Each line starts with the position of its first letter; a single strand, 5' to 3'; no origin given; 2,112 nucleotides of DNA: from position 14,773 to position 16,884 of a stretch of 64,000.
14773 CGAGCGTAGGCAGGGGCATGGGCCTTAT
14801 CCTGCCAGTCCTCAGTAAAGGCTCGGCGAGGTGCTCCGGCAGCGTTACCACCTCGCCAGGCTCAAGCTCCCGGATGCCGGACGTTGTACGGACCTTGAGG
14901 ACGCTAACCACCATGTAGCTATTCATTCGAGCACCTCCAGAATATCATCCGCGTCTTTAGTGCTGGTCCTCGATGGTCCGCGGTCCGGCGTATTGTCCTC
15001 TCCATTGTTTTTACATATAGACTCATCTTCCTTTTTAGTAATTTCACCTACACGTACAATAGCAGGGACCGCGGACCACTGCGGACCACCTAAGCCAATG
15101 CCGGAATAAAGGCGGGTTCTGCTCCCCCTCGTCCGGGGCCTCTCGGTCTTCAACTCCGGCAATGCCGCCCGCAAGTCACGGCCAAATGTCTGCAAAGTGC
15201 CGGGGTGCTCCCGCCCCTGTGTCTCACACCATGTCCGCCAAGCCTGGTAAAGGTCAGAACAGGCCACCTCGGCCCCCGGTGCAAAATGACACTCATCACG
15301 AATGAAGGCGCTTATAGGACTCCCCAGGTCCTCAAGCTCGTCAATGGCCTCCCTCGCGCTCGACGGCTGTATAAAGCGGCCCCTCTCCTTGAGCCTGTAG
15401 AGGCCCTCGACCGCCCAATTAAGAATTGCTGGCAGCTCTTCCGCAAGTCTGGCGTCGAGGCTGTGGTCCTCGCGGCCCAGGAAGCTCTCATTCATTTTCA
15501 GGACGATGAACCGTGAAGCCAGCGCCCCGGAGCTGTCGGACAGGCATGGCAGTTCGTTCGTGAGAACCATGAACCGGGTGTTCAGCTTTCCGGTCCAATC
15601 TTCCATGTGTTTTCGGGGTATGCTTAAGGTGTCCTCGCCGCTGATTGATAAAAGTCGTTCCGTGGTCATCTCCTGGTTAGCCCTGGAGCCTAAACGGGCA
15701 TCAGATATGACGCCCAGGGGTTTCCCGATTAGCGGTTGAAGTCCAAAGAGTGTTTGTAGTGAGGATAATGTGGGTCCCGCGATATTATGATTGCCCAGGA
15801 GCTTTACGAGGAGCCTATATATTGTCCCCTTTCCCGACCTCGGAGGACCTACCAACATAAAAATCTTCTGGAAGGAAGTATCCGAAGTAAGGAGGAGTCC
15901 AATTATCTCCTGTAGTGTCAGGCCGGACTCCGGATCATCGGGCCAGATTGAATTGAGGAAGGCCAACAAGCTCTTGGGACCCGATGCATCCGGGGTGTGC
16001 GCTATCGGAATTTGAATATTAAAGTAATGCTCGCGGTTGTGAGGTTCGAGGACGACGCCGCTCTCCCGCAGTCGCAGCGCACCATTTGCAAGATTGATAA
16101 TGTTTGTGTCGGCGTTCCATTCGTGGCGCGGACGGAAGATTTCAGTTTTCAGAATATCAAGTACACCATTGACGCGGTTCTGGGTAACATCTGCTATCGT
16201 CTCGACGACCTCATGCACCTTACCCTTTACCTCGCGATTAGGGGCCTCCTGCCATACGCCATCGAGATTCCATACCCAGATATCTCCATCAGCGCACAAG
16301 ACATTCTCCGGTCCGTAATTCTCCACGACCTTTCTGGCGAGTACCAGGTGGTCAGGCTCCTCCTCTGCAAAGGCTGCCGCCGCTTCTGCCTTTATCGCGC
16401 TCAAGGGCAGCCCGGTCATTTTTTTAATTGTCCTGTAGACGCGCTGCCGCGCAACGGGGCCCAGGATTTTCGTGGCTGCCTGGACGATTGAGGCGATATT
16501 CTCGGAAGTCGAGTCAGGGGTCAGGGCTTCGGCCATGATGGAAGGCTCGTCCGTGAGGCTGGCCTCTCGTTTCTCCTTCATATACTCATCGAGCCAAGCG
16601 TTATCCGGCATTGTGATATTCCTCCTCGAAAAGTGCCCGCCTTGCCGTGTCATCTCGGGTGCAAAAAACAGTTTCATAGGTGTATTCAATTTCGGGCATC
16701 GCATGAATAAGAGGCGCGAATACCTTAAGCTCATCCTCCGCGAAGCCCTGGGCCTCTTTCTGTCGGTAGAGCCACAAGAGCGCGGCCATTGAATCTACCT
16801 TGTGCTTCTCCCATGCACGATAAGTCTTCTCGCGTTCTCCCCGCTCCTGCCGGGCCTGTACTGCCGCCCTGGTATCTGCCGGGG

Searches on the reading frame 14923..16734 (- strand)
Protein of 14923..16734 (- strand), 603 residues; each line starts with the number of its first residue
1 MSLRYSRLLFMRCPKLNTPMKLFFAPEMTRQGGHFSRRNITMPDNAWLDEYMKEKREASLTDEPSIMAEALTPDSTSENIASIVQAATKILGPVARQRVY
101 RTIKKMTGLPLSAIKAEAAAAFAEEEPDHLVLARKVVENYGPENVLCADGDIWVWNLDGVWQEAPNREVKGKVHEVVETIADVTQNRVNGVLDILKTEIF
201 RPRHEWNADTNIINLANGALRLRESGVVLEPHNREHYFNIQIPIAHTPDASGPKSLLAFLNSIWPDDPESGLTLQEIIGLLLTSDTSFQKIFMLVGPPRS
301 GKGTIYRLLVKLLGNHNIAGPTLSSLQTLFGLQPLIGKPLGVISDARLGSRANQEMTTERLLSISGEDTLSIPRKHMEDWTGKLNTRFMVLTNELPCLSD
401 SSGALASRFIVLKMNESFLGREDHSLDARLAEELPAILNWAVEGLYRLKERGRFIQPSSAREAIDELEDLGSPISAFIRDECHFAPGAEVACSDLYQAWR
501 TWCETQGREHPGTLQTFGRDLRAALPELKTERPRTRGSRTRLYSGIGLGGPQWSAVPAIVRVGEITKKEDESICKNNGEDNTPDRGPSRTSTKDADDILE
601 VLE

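Call 14: search_protein_families(library=phrogs, proteins=[window:14923-16734:-], max_evalue=0.001)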
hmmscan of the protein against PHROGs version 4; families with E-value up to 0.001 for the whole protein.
window:14923-16734:- (603 aa): 10 families
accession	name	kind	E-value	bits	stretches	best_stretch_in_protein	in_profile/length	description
phrog_6088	-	DNA, RNA and nucleotide metabolism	1.6e-69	236.2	1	114-548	322-763/772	DNA primase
phrog_1829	-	DNA, RNA and nucleotide metabolism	1.3e-62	213.1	1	125-548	322-755/772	DNA primase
phrog_864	-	DNA, RNA and nucleotide metabolism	1e-58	200.7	1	115-549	197-626/1064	DNA primase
phrog_1156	-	DNA, RNA and nucleotide metabolism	4.5e-41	142.3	1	189-561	460-838/855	DNA primase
phrog_2478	-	DNA, RNA and nucleotide metabolism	3.8e-39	135.5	1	204-548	500-840/854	DNA polymerase/primase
phrog_7601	-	unknown function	2e-28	100.6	1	274-531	5-260/289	-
phrog_16213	-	DNA, RNA and nucleotide metabolism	2.2e-24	86.8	1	209-487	312-589/732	DNA primase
phrog_1883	-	DNA, RNA and nucleotide metabolism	7.3e-15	55.3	1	187-507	391-713/756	DNA helicase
phrog_16950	-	DNA, RNA and nucleotide metabolism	4.4e-13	49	1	185-541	454-829/843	DNA primase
phrog_4210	-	DNA, RNA and nucleotide metabolism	3e-09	36.3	1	278-541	164-422/1304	DNA polymerase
